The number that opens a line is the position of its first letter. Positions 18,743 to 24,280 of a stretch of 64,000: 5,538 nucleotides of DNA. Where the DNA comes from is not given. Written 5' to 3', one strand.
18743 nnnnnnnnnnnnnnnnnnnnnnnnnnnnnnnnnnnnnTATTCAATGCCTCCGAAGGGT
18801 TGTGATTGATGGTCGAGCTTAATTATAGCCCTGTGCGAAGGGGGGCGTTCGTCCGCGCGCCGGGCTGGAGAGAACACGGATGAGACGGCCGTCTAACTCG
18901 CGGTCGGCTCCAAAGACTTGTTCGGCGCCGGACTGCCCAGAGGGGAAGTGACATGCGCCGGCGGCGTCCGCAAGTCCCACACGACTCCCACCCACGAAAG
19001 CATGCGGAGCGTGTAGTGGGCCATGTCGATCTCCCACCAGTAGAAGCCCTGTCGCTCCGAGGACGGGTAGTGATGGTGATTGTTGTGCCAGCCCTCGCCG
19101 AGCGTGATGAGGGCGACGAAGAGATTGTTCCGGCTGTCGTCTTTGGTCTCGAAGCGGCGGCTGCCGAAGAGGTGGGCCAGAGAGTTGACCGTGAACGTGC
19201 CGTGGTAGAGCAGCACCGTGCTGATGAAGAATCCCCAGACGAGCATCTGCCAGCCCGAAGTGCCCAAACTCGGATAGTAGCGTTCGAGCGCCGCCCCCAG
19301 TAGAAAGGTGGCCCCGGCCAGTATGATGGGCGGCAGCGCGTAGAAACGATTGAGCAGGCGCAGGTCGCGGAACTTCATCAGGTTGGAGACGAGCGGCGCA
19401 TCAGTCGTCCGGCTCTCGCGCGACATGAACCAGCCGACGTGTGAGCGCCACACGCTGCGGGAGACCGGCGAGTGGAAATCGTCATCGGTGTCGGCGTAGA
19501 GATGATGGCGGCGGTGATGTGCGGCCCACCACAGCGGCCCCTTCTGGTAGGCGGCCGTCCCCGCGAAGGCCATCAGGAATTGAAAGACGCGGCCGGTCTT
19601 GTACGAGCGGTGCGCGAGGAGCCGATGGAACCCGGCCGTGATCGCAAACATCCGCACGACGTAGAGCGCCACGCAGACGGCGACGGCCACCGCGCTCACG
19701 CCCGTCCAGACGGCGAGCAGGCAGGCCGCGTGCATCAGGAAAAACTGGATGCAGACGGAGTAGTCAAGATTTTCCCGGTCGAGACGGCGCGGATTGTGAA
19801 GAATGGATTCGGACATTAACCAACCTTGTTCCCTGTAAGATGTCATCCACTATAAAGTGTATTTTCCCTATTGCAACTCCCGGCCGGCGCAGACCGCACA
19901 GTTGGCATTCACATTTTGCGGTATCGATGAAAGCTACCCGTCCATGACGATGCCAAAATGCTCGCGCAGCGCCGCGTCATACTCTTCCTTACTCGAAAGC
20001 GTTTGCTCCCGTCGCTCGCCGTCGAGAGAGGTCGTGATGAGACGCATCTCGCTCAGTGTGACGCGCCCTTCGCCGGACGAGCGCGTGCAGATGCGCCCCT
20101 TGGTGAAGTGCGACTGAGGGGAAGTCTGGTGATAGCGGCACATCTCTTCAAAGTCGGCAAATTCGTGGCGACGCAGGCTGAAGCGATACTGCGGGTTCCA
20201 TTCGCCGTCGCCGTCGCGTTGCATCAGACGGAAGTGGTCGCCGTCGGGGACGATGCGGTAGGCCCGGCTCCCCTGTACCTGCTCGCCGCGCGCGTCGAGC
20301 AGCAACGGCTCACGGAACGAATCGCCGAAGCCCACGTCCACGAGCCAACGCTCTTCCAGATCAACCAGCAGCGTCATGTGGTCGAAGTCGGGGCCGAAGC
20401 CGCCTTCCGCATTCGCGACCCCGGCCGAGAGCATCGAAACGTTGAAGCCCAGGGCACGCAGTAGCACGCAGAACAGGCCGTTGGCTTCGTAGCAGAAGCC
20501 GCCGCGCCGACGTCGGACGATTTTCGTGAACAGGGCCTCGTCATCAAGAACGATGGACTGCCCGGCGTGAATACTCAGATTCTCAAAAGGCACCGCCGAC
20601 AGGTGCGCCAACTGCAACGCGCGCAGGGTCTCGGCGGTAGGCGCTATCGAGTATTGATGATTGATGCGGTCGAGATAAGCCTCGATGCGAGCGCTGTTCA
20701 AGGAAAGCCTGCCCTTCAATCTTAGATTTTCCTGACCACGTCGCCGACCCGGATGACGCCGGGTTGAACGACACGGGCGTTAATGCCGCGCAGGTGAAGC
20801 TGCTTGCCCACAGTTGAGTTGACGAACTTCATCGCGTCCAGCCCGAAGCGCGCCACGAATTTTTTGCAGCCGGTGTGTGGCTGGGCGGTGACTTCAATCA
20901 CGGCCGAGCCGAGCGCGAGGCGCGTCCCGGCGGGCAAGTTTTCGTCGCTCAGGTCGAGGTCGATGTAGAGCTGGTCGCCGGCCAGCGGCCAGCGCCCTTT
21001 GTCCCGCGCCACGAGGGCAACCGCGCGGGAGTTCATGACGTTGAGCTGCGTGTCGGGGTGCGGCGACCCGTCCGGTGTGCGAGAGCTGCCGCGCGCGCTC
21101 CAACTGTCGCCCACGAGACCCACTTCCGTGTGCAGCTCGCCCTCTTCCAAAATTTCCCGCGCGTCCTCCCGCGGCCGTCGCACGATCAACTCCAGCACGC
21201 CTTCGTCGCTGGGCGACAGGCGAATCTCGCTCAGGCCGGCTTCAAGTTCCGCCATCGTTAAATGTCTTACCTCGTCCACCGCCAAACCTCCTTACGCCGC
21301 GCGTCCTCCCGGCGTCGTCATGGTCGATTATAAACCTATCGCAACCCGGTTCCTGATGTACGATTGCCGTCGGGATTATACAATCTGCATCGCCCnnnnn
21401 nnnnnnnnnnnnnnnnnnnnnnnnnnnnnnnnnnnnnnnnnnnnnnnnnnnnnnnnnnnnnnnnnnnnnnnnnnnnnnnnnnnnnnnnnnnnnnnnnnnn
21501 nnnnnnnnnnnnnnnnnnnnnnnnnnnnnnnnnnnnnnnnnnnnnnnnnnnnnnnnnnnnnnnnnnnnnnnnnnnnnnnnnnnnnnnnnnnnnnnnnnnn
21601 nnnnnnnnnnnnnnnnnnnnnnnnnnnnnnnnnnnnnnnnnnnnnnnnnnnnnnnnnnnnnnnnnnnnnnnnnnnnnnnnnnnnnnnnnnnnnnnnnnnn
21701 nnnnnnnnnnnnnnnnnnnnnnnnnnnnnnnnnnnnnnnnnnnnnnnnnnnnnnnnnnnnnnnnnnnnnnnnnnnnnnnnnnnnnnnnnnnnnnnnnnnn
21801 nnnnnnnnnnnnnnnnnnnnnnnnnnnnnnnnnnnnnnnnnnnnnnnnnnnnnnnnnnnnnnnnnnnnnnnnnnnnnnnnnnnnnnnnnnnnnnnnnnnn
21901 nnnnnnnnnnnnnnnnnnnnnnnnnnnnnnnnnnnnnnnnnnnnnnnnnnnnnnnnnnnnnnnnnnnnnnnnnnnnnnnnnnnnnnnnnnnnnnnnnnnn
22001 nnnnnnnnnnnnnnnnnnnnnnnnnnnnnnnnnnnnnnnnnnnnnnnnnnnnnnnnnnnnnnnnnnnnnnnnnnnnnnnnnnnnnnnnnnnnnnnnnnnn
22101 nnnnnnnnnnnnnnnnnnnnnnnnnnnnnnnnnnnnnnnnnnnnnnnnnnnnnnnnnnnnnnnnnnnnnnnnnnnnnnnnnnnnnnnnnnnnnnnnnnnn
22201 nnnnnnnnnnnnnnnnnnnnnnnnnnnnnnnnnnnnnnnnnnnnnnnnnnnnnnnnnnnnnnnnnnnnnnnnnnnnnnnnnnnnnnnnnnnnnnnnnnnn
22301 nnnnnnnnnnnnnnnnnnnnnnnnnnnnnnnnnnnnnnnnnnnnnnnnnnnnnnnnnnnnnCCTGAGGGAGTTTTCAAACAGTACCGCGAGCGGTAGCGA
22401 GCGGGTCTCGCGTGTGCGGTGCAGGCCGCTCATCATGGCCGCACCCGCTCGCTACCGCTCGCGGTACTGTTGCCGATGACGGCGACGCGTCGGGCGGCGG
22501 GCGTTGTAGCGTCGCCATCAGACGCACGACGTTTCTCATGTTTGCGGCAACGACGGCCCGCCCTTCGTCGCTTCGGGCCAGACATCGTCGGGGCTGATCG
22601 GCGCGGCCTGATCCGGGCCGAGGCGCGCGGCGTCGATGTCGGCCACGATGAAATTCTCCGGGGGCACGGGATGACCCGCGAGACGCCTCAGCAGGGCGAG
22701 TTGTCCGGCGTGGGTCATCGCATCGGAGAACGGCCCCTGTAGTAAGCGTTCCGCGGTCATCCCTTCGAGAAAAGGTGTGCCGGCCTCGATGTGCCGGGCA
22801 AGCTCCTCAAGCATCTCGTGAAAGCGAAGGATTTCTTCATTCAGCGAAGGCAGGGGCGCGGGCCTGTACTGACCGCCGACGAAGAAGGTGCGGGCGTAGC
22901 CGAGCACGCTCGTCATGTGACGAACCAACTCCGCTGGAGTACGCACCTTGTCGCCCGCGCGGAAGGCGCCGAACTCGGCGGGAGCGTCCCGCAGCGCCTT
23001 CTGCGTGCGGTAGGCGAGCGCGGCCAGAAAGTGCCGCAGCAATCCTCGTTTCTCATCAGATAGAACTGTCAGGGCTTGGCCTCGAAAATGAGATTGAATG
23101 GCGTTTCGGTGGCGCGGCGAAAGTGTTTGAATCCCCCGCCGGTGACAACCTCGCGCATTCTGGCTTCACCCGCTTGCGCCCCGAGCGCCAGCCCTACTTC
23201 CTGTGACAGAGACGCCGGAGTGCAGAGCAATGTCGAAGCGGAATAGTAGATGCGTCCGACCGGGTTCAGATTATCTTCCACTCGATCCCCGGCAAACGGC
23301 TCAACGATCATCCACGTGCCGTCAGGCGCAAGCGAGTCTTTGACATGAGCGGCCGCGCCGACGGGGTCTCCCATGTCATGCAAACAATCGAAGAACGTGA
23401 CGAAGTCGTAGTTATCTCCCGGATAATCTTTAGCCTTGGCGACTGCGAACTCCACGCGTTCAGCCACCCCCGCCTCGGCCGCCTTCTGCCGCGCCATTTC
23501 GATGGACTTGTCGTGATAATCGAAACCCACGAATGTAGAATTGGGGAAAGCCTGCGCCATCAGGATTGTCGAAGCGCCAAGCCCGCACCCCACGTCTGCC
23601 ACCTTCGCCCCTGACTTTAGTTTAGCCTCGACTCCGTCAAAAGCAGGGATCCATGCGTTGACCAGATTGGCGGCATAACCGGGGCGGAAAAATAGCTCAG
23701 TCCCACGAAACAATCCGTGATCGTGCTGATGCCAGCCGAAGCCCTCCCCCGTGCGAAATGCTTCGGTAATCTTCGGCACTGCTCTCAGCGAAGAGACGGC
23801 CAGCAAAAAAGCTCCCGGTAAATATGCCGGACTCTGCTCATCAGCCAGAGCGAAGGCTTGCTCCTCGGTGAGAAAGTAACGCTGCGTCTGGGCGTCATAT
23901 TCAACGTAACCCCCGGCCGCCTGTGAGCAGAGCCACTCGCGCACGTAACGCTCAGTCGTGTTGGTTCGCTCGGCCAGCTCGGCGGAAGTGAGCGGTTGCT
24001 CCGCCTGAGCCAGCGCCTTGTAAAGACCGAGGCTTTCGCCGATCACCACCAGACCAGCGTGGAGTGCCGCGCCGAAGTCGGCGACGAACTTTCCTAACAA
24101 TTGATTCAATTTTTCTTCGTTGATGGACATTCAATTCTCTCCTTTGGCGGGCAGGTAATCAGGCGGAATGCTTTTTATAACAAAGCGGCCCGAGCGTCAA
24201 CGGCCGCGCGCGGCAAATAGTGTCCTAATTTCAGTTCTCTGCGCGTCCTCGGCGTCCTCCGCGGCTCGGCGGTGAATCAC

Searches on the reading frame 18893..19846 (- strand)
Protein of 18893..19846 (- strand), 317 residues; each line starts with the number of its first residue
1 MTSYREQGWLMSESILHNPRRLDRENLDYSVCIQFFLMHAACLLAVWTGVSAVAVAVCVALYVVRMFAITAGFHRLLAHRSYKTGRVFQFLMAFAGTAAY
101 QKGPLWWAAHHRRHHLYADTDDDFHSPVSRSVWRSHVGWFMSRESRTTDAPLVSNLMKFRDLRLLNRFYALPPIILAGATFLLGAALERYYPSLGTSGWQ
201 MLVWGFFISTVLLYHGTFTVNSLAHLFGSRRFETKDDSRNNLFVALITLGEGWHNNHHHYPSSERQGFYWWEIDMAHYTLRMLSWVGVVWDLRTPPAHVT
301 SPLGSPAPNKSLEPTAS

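Call 29: find_encoding_contigs(protein=window:18893-19846:-, flank=2000, max_places=3)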
Protein window:18893-19846:- (317 aa): no gene with exactly this product is on record in the collection.

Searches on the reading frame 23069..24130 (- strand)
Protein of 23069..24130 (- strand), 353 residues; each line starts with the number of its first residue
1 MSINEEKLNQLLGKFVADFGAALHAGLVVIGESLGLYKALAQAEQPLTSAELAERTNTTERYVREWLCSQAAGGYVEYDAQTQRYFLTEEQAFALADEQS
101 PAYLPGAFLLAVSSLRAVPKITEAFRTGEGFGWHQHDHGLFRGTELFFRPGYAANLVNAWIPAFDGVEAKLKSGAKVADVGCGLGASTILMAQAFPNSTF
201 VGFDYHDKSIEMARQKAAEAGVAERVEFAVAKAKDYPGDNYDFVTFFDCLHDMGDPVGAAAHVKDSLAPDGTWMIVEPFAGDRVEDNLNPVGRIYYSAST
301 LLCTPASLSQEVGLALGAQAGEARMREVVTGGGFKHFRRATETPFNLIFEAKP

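Call 28: find_encoding_contigs(protein=window:23069-24130:-, flank=2000, max_places=3)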
Protein window:23069-24130:- (353 aa): 1 contig read that carries it; 1 place shown.
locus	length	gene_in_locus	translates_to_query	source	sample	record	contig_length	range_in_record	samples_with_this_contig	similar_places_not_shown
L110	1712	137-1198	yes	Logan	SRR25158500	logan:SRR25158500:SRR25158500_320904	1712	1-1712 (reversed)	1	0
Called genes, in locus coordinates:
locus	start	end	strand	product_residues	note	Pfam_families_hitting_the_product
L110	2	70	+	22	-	?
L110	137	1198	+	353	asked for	PF21320:WHD_Rv2258c, PF13489:Methyltransf_23, PF00891:Methyltransf_2 (weak), PF01209:Ubie_methyltran (weak), PF13649:Methyltransf_25, PF13847:Methyltransf_31, PF08241:Methyltransf_11, PF08242:Methyltransf_12, +2 more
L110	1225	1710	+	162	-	?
